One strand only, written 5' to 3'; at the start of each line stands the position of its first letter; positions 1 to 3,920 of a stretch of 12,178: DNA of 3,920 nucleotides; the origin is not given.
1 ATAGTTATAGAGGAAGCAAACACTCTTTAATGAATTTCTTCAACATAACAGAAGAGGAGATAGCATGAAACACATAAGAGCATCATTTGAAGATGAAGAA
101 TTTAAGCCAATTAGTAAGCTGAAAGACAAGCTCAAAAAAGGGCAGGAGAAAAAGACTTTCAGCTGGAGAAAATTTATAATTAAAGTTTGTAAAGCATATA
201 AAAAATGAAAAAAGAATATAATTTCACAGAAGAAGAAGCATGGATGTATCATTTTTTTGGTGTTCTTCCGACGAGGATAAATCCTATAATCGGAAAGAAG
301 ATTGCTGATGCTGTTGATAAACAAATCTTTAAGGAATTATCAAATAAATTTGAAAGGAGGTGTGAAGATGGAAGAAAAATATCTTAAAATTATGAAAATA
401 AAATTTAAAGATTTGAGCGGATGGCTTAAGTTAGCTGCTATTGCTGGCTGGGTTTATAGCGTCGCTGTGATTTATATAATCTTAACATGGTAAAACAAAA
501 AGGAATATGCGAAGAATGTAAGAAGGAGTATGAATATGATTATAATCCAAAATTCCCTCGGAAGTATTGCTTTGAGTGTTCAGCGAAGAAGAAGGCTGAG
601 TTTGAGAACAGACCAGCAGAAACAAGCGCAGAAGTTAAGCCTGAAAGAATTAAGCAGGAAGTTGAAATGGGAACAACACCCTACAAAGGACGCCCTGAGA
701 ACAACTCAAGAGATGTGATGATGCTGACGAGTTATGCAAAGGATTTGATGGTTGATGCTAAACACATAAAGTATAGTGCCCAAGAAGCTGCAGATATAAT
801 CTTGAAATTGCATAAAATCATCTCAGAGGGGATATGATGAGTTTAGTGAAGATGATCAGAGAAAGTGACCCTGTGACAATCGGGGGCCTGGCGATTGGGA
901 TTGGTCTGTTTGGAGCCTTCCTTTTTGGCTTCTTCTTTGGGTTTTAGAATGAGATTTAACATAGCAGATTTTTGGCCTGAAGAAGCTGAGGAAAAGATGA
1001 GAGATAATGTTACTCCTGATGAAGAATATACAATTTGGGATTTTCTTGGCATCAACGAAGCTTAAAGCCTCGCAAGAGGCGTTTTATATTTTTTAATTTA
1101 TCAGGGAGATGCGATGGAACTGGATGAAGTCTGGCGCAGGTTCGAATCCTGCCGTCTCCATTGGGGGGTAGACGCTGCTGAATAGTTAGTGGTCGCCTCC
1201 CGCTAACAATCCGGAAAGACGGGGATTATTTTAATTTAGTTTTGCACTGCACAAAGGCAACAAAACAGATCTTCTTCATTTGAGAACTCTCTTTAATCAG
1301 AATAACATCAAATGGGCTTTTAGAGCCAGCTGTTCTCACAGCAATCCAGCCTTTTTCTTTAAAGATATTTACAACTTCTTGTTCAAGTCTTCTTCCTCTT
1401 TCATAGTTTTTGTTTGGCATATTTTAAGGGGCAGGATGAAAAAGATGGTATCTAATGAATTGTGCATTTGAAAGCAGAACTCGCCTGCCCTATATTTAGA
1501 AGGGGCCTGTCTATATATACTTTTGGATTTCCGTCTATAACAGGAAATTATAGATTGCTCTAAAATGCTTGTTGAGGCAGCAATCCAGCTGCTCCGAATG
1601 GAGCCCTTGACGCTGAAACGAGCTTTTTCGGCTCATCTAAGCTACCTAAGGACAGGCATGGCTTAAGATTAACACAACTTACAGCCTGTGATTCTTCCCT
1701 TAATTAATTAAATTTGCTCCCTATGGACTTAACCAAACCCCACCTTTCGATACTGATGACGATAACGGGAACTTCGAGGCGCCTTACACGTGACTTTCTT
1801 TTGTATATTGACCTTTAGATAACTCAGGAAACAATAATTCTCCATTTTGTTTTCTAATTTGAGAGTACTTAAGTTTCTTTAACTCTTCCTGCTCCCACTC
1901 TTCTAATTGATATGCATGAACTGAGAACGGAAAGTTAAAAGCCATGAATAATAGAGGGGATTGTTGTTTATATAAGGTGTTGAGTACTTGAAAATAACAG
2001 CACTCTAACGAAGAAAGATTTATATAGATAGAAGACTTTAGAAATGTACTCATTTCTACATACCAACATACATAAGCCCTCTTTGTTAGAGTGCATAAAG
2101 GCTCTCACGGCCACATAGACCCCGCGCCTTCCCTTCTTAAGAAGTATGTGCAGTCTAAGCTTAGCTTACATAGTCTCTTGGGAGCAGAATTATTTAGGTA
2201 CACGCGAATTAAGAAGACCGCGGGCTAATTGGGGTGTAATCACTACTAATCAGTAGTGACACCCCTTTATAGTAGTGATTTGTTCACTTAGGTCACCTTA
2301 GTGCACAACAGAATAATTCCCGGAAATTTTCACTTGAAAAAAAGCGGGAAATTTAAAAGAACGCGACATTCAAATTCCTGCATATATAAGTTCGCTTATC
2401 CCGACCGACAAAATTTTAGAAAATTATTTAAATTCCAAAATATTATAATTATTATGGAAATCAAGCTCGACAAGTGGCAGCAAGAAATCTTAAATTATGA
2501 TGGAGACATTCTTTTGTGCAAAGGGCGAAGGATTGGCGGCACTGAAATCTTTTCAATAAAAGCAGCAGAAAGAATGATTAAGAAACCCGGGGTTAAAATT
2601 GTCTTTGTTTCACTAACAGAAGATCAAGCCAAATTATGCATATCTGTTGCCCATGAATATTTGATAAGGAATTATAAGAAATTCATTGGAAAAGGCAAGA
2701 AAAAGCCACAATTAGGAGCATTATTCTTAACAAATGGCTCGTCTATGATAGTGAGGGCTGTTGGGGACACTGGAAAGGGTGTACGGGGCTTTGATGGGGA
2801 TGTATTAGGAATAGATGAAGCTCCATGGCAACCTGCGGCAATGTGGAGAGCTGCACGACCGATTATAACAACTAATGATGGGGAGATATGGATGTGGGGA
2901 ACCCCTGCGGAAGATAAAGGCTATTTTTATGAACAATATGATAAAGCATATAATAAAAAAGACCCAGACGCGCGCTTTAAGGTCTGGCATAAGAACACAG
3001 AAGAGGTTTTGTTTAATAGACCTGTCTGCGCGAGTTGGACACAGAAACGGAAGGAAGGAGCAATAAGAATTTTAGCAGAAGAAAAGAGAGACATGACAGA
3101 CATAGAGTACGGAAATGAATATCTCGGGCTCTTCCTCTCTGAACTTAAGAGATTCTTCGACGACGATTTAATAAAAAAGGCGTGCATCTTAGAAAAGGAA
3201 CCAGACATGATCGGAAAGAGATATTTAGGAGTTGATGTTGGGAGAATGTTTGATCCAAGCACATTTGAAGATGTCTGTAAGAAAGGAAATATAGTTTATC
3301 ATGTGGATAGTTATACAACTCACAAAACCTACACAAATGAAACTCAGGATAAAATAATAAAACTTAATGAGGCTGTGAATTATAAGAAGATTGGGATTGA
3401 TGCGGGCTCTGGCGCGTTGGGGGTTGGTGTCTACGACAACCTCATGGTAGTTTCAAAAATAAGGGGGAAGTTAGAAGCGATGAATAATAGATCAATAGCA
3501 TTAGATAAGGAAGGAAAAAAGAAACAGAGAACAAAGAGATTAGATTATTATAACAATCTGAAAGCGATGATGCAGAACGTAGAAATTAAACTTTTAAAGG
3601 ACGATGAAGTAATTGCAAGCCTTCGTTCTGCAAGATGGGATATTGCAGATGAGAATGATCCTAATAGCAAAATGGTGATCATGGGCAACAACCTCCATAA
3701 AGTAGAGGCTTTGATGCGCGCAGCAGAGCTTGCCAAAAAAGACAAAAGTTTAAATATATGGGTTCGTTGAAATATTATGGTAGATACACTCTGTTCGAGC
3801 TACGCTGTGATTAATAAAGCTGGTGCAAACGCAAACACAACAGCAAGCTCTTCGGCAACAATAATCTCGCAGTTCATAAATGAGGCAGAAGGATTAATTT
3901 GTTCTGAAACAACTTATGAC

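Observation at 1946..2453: Orphan promoter feeding ~400 nt of ORF-free, repeat-dense, GC-rich sequence directly upstream of terL: ncRNA, pac site or origin?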

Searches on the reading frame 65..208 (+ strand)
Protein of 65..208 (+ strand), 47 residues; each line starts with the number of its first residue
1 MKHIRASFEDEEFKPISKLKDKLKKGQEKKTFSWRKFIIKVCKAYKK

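Call 80: search_protein_families(library=pfam, proteins=[window:65-208:+], max_evalue=1)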
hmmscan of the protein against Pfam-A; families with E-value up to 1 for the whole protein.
window:65-208:+ (47 aa): 2 families
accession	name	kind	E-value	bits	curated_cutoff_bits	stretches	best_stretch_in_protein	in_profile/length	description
PF01954.22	AF2212-like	-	0.011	16.6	21.6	1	2-28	3-27/59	AF2212-like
PF18461.7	Atypical_Card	-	0.093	13.2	28.6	1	7-42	42-77/95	Atypical caspase recruitment domain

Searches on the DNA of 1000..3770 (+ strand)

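Call 21: search_dna_similar(query=window:1000-2460:+, collection=phages, mode=distant)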
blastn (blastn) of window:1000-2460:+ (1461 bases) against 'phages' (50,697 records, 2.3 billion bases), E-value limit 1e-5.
No match.

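Call 92: search_rna_families(sources=[L016, L019, L295, L071], threshold=evalue, max_evalue=0.1)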
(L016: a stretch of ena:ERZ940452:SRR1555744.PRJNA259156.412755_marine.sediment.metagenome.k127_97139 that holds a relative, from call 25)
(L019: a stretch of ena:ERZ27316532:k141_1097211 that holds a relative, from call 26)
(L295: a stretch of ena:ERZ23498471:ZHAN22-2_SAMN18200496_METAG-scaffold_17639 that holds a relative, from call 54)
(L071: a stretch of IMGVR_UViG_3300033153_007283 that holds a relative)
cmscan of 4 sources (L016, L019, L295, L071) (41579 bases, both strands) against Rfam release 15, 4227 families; matches with E-value up to 0.1: 0.
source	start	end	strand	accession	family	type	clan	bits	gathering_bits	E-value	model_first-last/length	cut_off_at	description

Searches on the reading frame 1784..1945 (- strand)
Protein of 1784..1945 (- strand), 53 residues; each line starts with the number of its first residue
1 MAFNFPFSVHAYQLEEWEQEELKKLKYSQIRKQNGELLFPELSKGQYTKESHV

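Call 80: search_protein_families(library=pfam, proteins=[window:1784-1945:-], max_evalue=1)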
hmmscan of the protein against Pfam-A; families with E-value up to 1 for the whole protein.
window:1784-1945:- (53 aa): 2 families
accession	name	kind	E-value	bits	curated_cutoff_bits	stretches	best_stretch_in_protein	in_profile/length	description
PF17973.7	bMG10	-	0.12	13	26.2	1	16-50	69-106/131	Bacterial Alpha-2-macroglobulin MG10 domain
PF22020.1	RlmL_1st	-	0.15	12.5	27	1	14-39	10-34/55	RlmL ferredoxin-like domain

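Call 88: find_homologous_proteins(query=window:1784-1945:-, max_evalue=0.01)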
Query window:1784-1945:- (53 aa): 1 proteins with E <= 0.01 among 1 candidates.
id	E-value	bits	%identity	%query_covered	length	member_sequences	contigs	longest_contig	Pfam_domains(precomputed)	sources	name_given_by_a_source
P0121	9.3e-28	112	100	100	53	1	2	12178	-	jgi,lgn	-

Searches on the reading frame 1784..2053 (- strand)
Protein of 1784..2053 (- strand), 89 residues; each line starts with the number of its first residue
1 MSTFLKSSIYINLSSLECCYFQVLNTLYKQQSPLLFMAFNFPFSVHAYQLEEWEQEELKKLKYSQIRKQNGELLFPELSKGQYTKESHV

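Call 9: search_protein_families(library=pfam, proteins=[window:1784-2053:-], max_evalue=0.01)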
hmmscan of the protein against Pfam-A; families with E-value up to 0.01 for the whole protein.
window:1784-2053:- (89 aa): 0 families

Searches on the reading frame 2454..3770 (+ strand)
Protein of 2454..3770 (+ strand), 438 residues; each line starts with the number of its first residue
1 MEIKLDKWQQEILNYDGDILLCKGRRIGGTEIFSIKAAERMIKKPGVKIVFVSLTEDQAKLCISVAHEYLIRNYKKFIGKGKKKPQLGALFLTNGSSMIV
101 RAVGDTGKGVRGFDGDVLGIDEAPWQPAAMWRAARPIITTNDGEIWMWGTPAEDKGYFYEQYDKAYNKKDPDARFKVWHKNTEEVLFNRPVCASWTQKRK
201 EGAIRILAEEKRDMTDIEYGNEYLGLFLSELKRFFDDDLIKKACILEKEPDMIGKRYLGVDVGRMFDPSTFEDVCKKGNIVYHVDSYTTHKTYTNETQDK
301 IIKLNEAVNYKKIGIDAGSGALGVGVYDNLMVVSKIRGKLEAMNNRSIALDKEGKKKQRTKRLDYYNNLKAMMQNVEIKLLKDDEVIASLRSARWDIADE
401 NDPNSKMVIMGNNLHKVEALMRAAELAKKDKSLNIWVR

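Call 9: search_protein_families(library=pfam, proteins=[window:2454-3770:+], max_evalue=0.01)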
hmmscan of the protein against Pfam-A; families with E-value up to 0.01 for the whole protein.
window:2454-3770:+ (438 aa): 1 family
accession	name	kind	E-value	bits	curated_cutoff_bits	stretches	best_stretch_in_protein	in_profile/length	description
PF03237.21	Terminase_6N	-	9.4e-09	35.7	22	1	21-236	2-209/215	Terminase large subunit, T4likevirus-type, N-terminal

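Call 10: find_encoding_contigs(protein=window:2454-3770:+, flank=10000, max_places=10)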
Protein window:2454-3770:+ (438 aa): no gene with exactly this product is on record in the collection.

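Call 11: find_related_loci(query=window:2454-3770:+, collection=viral_contigs, flank=5000)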
Query window:2454-3770:+ (438 aa) in viral_contigs; peptide patterns used: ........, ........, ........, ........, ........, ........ (x = any residue, [..] = any of these).
17 stretches matched a pattern; 5 encode a relative of the query (tblastn E <= 1e-3); 5 distinct loci.
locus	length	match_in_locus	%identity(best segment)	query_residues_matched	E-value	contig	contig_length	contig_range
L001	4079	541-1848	67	3-437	0e+0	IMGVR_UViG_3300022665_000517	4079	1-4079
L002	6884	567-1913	43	1-437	8e-111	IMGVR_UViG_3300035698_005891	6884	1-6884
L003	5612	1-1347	42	1-437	4e-104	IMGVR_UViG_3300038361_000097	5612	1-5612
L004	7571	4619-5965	42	1-437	4e-104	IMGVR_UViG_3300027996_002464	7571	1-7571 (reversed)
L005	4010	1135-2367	33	1-437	4e-60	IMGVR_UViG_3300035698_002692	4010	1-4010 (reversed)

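Call 22: find_homologous_proteins(query=window:2454-3770:+)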
Query window:2454-3770:+ (438 aa): 349 proteins with E <= 0.001 among 4949 candidates; the best 120 are listed.
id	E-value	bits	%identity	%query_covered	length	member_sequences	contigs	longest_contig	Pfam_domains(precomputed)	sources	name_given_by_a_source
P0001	1.7e-295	998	100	100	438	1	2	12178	PF03237.22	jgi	-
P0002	1.6e-236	803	79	100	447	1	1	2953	PF03237.22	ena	-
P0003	7.3e-233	791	78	100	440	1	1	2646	PF03237.22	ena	-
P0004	8.8e-233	791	77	100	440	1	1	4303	PF03237.22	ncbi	-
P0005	9.7e-233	791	77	100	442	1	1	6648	PF03237.22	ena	-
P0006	5.3e-230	782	77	100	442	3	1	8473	PF03237.22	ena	-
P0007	1.9e-228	777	76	100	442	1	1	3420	PF03237.22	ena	-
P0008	8.1e-228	775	76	100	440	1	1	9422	PF03237.22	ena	-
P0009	1.1e-227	774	78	100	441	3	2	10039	-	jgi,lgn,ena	-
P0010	5.5e-227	772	77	100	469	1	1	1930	PF03237.22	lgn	-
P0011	5.0e-225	765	76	100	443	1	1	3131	PF03237.22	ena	-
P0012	5.5e-221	752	74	99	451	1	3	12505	PF03237.22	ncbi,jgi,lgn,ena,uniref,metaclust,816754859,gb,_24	ncbi:hypothetical protein LCGC14_0774300 [marine sediment metagenome]|uniref:Uncharacterized protein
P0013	3.4e-216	736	74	99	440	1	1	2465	PF03237.22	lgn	-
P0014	1.2e-215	734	74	100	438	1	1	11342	PF03237.22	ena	-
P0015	1.3e-211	721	72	100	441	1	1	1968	PF03237.22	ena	-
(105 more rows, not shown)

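Call 23: find_related_loci(query=window:2454-3770:+, collection=metagenome_contigs, flank=10000)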
Query window:2454-3770:+ (438 aa) in metagenome_contigs; peptide patterns used: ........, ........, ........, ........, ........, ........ (x = any residue, [..] = any of these).
97 stretches matched a pattern; 10 encode a relative of the query (tblastn E <= 1e-3); 10 distinct loci.
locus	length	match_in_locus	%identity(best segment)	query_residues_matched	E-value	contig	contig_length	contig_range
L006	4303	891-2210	77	1-438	0e+0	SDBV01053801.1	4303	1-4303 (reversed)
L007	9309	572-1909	44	1-435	6e-111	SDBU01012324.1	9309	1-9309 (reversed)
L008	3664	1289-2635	43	1-437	1e-111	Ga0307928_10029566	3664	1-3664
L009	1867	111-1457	43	1-438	4e-114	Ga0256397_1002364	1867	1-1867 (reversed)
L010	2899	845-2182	43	1-435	3e-109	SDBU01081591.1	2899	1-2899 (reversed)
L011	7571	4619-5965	42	1-437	6e-104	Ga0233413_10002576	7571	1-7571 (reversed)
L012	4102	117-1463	42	1-435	8e-104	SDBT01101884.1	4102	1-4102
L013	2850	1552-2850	43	1-421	1e-105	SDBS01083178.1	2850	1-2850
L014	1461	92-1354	36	1-436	2e-75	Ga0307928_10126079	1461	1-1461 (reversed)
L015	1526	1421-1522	50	1-34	1e-6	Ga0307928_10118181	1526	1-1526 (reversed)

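Call 24: find_encoding_contigs(protein=P0001, flank=10000, max_places=4)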
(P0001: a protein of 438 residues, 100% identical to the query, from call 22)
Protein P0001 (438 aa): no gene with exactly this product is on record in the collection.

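Call 25: find_encoding_contigs(protein=P0012, flank=10000, max_places=3)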
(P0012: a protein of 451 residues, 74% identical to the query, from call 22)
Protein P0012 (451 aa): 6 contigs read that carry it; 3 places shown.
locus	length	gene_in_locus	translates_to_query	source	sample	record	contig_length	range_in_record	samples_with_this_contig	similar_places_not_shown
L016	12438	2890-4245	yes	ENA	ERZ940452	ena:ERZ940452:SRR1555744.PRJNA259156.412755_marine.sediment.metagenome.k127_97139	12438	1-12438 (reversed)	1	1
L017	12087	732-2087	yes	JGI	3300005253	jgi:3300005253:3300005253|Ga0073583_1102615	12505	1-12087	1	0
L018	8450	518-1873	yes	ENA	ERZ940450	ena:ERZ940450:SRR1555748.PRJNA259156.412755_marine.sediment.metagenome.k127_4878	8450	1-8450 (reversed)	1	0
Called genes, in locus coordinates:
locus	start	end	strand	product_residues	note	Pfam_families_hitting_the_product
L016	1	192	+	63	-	?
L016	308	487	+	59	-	-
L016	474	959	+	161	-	-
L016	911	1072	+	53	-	-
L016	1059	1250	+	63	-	-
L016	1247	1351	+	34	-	-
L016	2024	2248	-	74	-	-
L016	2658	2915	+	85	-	-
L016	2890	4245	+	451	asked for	PF03237:Terminase_6N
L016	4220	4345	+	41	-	-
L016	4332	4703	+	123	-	-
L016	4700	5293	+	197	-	-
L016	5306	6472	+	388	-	PF04860:Phage_portal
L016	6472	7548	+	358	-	-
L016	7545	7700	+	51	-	-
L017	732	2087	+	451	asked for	PF03237:Terminase_6N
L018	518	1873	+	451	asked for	PF03237:Terminase_6N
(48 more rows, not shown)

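Call 26: find_encoding_contigs(protein=P0009, flank=10000, max_places=3)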
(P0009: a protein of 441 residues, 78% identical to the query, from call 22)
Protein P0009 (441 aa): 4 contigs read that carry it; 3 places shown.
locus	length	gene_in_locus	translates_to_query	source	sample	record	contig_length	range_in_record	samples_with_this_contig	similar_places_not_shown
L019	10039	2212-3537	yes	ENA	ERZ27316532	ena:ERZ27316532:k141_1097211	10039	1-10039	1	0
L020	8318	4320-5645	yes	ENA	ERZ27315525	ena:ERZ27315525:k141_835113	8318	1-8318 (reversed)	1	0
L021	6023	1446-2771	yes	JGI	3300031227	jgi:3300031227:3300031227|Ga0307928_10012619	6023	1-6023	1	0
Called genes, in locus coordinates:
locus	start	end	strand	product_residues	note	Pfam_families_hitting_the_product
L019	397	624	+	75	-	-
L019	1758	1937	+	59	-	-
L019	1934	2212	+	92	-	-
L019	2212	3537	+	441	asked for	-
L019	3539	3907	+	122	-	-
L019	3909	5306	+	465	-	-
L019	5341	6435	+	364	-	PF04860:Phage_portal (weak)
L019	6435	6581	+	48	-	PF12841:YvrJ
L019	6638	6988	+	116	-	-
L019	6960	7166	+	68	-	-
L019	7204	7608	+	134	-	-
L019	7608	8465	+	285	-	PF25209:Phage_capsid_4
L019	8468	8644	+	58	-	-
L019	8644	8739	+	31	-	-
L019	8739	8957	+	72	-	-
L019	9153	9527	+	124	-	-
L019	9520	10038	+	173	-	?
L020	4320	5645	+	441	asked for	-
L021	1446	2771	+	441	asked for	-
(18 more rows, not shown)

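Call 27: find_encoding_contigs(protein=P0014, flank=10000, max_places=3)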
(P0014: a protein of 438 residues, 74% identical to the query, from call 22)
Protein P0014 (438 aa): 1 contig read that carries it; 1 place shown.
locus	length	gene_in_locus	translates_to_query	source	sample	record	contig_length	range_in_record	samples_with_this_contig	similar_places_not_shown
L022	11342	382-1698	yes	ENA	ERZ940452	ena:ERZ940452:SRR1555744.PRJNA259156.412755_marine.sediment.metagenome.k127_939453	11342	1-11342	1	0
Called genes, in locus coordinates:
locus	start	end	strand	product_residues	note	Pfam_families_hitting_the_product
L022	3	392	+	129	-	?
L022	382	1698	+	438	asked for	PF03237:Terminase_6N (weak)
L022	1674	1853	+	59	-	-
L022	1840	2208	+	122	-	-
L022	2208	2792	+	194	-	-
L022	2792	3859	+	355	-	PF04860:Phage_portal, PF06074:Portal_Mu (weak)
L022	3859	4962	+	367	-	-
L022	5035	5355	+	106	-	-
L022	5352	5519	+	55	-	-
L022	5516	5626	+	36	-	-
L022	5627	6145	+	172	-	-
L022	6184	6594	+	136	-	-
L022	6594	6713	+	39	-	-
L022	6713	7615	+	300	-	PF25209:Phage_capsid_4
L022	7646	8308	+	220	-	-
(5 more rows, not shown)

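Call 35: find_related_loci(query=window:2454-3770:+, collection=genome_contigs, flank=10000)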
Query window:2454-3770:+ (438 aa) in genome_contigs; peptide patterns used: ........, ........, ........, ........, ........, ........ (x = any residue, [..] = any of these).
48 stretches matched a pattern, but none encodes a relative of the query by tblastn (E <= 1e-3).

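Call 53: find_encoding_contigs(protein=P0002, flank=10000, max_places=2)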
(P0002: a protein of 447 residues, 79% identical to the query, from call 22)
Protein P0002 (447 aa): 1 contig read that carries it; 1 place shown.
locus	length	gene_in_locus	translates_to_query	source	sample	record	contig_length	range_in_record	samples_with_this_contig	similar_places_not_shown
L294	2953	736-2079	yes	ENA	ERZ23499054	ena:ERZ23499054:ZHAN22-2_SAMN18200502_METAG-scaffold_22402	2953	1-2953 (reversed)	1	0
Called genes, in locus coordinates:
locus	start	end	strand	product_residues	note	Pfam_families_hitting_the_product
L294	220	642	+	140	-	-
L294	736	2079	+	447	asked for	PF03237:Terminase_6N (weak)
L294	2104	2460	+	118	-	-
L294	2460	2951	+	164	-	?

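Call 54: find_encoding_contigs(protein=P0005, flank=10000, max_places=2)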
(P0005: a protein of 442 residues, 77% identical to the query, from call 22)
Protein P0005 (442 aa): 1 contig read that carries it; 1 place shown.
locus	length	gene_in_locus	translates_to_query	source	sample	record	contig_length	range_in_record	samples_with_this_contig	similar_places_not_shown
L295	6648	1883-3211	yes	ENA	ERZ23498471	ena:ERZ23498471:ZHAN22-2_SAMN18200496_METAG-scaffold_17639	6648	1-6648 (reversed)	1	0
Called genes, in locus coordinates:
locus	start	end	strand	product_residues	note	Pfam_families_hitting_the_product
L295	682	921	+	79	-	-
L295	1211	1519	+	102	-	-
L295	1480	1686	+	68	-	-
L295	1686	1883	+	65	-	-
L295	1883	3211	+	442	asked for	PF03237:Terminase_6N (weak)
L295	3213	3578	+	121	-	-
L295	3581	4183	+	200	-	-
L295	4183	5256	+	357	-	PF04860:Phage_portal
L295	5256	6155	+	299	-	-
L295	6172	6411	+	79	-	-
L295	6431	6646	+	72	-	?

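Call 55: find_encoding_contigs(protein=P0006, flank=10000, max_places=2)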
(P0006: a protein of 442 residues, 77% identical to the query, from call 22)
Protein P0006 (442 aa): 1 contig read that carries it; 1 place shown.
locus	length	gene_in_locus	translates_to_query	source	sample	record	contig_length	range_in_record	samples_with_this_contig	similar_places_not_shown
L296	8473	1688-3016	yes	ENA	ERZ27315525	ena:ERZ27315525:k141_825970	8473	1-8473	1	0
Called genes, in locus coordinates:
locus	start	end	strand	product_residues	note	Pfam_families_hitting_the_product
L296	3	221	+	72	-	?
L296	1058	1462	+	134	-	-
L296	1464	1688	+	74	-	-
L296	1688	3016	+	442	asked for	PF03237:Terminase_6N (weak)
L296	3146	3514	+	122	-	-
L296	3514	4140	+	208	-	-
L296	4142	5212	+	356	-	PF04860:Phage_portal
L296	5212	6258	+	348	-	-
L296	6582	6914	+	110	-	-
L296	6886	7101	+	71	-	-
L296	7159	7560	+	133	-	-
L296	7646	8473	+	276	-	?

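Call 56: find_encoding_contigs(protein=P0008, flank=10000, max_places=2)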
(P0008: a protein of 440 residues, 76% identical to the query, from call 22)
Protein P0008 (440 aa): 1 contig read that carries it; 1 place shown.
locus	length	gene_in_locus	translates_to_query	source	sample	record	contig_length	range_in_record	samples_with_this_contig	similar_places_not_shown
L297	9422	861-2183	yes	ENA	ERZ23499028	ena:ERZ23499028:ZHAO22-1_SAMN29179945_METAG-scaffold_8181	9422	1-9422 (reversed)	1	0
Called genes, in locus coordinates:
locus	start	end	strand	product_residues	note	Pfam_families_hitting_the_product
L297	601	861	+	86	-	-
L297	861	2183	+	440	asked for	PF03237:Terminase_6N (weak)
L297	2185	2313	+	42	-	-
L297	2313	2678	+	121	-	-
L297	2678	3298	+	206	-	-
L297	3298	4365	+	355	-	PF04860:Phage_portal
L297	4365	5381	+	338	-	-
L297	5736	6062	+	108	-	-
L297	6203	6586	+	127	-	-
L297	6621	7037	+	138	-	-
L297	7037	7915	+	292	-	PF25209:Phage_capsid_4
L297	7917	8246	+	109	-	-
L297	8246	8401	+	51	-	-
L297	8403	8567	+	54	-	-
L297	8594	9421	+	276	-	?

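Call 97: find_encoding_contigs(protein=P0003, flank=10000, max_places=2)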
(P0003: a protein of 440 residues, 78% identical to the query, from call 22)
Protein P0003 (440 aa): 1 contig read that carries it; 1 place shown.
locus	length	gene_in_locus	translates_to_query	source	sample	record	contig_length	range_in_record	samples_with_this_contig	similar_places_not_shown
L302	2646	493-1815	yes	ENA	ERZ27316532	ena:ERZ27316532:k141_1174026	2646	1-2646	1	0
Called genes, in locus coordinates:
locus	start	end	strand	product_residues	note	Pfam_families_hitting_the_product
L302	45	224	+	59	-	-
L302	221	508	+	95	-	-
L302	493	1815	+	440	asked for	PF03237:Terminase_6N (weak)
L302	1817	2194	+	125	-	-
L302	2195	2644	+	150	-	?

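Call 98: find_encoding_contigs(protein=P0007, flank=10000, max_places=2)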
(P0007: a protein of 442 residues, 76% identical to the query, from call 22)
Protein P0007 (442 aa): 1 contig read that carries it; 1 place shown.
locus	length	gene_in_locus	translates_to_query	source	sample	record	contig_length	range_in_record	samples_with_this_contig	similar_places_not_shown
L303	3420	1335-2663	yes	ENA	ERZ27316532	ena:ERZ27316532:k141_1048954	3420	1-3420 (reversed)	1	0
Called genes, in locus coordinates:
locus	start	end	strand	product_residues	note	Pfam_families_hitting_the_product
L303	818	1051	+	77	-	-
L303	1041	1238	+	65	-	-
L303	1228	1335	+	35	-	-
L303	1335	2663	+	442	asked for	PF03237:Terminase_6N (weak)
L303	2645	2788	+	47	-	-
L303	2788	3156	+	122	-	-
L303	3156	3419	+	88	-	?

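Call 99: find_encoding_contigs(protein=P0011, flank=10000, max_places=2)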
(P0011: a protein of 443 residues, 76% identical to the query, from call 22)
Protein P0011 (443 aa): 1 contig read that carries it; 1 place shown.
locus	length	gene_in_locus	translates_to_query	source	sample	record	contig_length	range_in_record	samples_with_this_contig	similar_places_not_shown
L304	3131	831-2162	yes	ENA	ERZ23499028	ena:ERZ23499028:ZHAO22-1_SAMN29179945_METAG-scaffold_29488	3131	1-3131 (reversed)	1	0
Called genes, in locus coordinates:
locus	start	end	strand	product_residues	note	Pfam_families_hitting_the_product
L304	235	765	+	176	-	-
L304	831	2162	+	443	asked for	PF03237:Terminase_6N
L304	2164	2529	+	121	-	-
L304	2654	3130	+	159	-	?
